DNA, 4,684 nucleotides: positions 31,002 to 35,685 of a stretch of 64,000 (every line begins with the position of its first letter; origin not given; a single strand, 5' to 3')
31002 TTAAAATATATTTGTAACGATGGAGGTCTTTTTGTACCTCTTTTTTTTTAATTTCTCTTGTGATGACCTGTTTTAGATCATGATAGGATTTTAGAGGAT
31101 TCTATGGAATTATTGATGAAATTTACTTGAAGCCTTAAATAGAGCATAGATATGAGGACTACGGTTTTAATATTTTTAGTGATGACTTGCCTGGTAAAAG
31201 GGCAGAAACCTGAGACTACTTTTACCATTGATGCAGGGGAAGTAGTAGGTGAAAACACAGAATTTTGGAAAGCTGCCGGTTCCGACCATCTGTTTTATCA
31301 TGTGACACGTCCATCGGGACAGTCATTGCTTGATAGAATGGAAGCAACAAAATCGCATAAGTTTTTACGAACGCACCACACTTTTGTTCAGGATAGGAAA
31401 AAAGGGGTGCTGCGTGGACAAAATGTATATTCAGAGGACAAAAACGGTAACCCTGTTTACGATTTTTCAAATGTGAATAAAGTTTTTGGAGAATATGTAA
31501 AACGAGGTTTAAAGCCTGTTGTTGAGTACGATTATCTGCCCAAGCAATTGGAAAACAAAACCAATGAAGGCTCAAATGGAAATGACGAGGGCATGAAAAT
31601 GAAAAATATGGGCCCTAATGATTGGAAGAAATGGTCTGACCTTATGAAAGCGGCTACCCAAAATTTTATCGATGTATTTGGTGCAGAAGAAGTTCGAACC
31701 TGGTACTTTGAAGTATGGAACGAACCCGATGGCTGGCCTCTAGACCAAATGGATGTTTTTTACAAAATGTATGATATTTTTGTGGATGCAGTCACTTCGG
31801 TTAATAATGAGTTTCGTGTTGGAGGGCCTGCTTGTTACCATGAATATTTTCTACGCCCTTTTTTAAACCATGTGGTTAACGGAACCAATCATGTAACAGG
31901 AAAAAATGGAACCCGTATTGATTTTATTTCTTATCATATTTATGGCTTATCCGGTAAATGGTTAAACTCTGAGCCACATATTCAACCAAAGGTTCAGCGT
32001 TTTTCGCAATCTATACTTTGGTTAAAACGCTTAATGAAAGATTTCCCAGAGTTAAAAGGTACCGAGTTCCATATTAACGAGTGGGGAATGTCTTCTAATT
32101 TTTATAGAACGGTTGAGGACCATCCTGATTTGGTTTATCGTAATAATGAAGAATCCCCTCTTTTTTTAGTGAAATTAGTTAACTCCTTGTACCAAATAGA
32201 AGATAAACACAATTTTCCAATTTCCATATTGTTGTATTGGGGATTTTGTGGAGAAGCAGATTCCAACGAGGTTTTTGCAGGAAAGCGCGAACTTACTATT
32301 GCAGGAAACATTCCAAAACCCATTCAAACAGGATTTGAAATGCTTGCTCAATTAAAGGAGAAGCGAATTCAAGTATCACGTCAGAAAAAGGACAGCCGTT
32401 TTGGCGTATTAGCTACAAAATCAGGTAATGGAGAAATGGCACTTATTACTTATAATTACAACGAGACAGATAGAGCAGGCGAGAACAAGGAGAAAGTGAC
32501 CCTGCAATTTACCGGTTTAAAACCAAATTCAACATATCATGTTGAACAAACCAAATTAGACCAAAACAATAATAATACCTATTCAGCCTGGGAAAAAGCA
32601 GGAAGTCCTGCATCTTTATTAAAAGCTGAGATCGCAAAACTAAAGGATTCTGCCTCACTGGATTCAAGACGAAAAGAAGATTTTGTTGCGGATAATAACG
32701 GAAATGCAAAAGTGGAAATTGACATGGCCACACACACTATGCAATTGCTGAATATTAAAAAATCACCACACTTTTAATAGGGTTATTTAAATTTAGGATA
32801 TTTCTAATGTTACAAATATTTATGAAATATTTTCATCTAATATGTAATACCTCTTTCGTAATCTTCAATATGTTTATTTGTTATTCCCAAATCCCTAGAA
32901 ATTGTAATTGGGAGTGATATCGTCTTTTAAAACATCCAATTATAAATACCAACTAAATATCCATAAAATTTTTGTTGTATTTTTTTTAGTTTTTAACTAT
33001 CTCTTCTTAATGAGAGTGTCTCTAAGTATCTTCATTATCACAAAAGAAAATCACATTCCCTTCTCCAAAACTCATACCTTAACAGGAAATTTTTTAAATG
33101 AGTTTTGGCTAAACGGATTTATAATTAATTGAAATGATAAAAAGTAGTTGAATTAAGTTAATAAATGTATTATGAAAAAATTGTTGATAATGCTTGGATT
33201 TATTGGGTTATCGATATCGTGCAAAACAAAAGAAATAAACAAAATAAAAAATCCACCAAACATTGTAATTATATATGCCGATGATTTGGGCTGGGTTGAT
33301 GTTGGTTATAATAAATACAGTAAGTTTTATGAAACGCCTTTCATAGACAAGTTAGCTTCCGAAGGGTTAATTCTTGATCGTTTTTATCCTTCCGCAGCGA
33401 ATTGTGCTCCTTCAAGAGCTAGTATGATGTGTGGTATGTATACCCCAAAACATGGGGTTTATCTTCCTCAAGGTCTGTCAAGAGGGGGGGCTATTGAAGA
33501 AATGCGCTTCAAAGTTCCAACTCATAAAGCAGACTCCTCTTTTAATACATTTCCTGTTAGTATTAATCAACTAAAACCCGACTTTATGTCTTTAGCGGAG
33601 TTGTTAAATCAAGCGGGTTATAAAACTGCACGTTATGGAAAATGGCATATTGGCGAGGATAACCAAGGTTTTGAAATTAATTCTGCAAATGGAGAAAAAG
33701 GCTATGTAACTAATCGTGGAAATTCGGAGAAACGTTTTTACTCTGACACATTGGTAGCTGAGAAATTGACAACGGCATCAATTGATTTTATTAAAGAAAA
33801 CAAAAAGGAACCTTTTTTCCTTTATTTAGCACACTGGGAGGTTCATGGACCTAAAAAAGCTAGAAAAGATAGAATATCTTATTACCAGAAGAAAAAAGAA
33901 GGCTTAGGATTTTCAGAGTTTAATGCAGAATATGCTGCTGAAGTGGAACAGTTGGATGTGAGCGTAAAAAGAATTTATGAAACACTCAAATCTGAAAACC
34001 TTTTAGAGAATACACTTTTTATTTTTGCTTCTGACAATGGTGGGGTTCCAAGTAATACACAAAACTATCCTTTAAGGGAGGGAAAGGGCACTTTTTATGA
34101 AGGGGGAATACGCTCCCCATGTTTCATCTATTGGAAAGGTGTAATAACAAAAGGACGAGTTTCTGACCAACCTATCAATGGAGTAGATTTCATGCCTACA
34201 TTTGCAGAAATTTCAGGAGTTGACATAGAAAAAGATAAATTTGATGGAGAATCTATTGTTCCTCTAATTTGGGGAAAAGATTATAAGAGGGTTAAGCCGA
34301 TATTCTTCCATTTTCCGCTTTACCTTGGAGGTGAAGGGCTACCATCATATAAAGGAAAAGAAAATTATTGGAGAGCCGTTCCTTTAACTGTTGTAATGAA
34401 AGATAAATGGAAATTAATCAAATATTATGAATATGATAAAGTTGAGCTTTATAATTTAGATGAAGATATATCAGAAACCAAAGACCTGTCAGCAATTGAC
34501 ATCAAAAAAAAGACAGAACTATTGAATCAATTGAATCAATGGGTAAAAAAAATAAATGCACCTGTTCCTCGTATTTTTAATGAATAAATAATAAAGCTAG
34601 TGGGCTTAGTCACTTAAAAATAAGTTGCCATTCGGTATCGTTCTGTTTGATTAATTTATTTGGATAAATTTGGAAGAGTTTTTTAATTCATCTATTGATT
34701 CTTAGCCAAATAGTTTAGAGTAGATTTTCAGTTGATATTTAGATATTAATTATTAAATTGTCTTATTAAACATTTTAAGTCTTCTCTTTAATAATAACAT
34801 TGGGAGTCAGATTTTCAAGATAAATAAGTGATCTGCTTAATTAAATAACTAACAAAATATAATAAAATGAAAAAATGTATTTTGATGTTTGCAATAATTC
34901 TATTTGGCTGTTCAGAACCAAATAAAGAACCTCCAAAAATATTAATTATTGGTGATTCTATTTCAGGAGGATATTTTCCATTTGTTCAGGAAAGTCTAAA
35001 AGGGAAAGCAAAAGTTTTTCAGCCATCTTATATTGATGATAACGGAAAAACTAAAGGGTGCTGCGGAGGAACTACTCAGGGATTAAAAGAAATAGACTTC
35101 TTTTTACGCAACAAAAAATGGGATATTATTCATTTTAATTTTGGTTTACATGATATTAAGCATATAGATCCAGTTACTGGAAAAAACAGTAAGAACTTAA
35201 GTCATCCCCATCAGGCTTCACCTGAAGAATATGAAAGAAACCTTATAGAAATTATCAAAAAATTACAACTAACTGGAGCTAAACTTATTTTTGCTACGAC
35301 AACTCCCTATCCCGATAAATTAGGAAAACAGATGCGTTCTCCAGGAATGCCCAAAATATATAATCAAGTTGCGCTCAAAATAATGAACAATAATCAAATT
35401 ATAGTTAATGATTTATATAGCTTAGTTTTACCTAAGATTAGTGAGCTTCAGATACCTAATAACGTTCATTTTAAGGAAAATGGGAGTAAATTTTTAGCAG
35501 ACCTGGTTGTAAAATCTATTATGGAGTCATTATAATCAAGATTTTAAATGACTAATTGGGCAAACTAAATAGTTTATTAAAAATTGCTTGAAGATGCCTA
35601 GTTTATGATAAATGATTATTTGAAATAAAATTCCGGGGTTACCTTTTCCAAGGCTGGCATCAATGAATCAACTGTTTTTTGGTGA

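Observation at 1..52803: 53-kb sulfatase-dense PUL whose enzyme mix fits no single known substrate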

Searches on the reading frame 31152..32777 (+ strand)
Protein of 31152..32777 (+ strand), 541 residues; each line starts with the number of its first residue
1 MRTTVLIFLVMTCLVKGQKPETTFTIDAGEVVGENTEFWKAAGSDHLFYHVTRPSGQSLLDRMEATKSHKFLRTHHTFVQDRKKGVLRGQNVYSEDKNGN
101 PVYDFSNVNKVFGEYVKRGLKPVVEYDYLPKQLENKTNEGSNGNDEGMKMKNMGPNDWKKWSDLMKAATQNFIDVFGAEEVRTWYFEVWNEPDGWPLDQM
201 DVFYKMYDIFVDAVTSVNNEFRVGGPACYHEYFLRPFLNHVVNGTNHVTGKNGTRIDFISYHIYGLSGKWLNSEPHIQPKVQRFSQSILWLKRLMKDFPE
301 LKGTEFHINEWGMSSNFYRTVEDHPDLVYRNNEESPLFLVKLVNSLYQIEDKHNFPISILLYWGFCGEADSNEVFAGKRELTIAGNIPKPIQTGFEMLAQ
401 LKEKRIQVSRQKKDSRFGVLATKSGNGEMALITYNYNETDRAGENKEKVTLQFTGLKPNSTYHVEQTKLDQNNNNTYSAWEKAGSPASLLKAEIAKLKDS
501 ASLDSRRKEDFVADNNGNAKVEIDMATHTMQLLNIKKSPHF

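Call 4: search_protein_families(library=pfam, proteins=[window:31152-32777:+], max_evalue=0.00001)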
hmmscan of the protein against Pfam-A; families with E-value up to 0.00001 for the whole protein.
window:31152-32777:+ (541 aa): 1 family
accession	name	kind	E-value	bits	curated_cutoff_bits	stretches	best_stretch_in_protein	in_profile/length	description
PF01229.23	Glyco_hydro_39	-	2e-47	162.5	26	1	34-501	13-455/472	Glycosyl hydrolases family 39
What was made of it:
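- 31152..32777 (+): GH39 glycoside hydrolase (variable block). Pfam GH39 2e-47 (call 4).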

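Call 15: search_solved_structures(query=window:31152-32777:+, max_evalue=0.001)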
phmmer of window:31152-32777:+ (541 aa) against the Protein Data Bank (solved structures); distinct sequences matched with E-value up to 0.001: 15.
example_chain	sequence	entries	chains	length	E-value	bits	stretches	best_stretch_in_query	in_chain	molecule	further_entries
1px8_A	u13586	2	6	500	3e-28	102.1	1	64-520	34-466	Beta-xylosidase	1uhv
6yyh_A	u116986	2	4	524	1.8e-27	99.6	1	66-536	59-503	Beta-xylosidase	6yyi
4ekj_A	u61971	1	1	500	2.6e-27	99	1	97-315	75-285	Beta-xylosidase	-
4m29_A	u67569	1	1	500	2.7e-27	99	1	97-534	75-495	Beta-xylosidase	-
2bs9_A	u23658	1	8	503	4e-23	85.2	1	84-269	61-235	BETA-XYLOSIDASE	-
1w91_A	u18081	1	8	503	8.1e-23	84.2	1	84-267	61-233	BETA-XYLOSIDASE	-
2bfg_A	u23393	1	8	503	2.4e-22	82.6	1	84-269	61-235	BETA-XYLOSIDASE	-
6uqj_A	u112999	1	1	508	2.1e-18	69.6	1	96-289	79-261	Beta-xylosidase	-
8i0x_B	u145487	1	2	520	4e-18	68.7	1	98-288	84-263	Glycoside hydrolase family 39 beta-xylosidase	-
8i0j_A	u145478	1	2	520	4.5e-18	68.5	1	98-288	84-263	Glycoside hydrolase family 39 beta-xylosidase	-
5ndx_A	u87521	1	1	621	4.9e-16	61.8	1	143-303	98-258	Glycosyl hydrolase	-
6i6x_A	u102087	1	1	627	9e-13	51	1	160-267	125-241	Alpha-L-iduronidase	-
3w81_A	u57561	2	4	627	9e-13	51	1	160-267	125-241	Alpha-L-iduronidase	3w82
4kgj_A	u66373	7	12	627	9e-13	51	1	160-267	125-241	Alpha-L-iduronidase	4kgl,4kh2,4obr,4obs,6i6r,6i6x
4mj2_A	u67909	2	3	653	9.9e-13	50.9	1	160-267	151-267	Alpha-L-iduronidase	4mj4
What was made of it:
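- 31152..32777 (+): PDB beta-xylosidases about 3e-28, alpha-L-iduronidase 9e-13 (call 15).
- GH39 includes alpha-L-iduronidases (call 15). The GH39 is much closer to beta-xylosidases (3e-28) than to iduronidase (9e-13) (call 15).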

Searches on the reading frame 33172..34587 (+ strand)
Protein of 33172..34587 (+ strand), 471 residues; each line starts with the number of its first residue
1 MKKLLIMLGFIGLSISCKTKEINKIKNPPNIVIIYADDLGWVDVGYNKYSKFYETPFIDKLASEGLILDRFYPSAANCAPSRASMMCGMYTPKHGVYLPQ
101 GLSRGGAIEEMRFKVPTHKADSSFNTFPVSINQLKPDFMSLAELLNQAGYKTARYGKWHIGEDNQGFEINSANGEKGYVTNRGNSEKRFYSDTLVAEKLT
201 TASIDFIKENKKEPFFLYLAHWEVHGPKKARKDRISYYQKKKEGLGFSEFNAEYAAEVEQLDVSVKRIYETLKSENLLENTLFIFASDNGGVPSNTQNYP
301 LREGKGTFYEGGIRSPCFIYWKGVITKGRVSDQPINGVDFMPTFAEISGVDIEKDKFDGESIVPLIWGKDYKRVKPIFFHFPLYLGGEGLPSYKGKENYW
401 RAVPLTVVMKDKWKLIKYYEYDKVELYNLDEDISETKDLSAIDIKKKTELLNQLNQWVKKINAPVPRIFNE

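Call 4: search_protein_families(library=pfam, proteins=[window:33172-34587:+], max_evalue=0.00001)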
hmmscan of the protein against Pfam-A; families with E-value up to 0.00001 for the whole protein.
window:33172-34587:+ (471 aa): 3 families
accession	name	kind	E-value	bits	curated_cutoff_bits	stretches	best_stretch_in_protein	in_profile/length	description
PF00884.28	Sulfatase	-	4.4e-53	181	25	1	29-349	1-300/301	Sulfatase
PF16347.10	SGSH_C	-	1.9e-15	57.7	29.3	1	307-460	10-150/154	N-sulphoglucosamine sulphohydrolase, C-terminal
PF01663.27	Phosphodiest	-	2.2e-08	34.5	23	1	52-422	17-330/342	Type I phosphodiesterase / nucleotide pyrophosphatase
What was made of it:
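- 33172..34587 (+): S1 sulfatase (CAPSR), S1_16/S1_19-like (variable block). Pfam 4.4e-53 (call 4).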

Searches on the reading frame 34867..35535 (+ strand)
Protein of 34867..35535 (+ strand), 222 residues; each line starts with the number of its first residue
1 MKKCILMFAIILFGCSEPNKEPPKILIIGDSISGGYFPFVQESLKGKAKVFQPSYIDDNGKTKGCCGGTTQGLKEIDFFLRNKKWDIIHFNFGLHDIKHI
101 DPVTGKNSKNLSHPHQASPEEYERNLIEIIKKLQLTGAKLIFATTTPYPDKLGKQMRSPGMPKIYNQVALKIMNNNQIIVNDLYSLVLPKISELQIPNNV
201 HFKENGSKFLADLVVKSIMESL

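Call 4: search_protein_families(library=pfam, proteins=[window:34867-35535:+], max_evalue=0.00001)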
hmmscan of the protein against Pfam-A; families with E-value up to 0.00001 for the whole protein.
window:34867-35535:+ (222 aa): 1 family
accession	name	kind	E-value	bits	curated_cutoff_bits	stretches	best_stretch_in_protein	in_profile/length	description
PF13472.12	Lipase_GDSL_2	-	1.1e-08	36.2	32.9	1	28-207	2-176/178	GDSL-like Lipase/Acylhydrolase family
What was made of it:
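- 34867..35535 (+): GDSL-type esterase lipoprotein (variable block). Pfam Lipase_GDSL_2 1.1e-08, 36.2 bits against a cut-off of 32.9 (call 4).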

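Call 46: search_protein_families(library=ncbifam, proteins=[window:34867-35535:+], max_evalue=0.00001)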
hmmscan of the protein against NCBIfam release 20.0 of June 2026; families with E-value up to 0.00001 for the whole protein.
window:34867-35535:+ (222 aa): 0 families
